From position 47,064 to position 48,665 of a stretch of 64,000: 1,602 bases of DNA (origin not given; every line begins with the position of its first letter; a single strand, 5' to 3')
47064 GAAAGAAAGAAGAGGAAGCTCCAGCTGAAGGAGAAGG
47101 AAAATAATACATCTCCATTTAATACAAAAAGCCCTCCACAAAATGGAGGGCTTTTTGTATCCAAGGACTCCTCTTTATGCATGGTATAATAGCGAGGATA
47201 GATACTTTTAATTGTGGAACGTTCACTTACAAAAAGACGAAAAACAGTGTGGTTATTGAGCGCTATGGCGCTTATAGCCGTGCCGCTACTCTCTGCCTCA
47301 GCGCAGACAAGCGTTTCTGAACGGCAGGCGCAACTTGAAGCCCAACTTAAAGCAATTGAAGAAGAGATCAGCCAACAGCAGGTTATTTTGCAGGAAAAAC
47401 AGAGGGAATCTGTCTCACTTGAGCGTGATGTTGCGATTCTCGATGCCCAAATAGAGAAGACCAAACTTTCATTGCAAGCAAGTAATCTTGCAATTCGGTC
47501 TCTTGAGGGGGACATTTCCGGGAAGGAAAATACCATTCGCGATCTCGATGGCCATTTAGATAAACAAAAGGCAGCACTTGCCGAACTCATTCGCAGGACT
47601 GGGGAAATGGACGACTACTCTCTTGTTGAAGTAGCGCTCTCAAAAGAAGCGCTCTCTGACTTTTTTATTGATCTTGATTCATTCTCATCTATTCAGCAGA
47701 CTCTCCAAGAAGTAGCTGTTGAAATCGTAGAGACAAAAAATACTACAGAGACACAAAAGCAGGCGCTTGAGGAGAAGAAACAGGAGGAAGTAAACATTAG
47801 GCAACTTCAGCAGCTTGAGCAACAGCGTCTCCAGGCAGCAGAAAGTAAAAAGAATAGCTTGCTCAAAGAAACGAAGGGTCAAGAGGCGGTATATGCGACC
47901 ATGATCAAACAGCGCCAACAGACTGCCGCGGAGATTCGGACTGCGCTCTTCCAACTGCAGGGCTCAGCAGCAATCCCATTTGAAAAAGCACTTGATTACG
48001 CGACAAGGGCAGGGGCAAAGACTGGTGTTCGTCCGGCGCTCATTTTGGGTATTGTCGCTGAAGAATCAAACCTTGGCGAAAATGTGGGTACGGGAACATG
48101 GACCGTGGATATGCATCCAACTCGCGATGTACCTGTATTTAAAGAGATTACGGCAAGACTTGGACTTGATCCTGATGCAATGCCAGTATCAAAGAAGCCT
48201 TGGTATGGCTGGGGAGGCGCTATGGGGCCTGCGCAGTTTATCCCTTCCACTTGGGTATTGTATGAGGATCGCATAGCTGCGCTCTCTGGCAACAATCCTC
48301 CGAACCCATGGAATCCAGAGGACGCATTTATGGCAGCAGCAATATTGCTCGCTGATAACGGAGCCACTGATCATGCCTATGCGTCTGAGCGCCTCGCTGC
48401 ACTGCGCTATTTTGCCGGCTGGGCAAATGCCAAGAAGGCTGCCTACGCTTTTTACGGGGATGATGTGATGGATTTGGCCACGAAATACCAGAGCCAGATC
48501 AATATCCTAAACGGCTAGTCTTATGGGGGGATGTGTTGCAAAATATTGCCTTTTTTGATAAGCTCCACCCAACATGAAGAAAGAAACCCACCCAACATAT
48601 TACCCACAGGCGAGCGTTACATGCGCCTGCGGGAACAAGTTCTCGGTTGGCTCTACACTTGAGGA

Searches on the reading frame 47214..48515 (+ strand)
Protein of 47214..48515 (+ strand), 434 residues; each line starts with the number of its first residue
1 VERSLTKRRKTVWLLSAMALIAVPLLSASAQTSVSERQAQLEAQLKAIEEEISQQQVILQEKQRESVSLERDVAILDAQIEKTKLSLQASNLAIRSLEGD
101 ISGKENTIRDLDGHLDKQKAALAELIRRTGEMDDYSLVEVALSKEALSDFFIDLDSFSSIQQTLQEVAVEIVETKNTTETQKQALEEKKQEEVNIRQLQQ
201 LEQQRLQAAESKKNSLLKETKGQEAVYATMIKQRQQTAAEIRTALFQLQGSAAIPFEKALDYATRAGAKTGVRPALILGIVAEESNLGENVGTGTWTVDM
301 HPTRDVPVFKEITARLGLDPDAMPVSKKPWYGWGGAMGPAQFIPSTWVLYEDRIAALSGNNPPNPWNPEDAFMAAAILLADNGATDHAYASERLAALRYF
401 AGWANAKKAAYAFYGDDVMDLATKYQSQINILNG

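Call 48: search_protein_families(library=pfam, proteins=[window:47214-48515:+], max_evalue=0.01)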
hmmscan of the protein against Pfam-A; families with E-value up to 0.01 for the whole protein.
window:47214-48515:+ (434 aa): 2 families
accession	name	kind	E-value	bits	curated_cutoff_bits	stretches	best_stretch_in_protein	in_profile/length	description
PF13406.11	SLT_2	-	8.6e-07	28.9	24.3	1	206-385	16-202/292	Transglycosylase SLT domain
PF01464.25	SLT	-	0.0089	16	21.3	0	262-409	2-104/117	Transglycosylase SLT domain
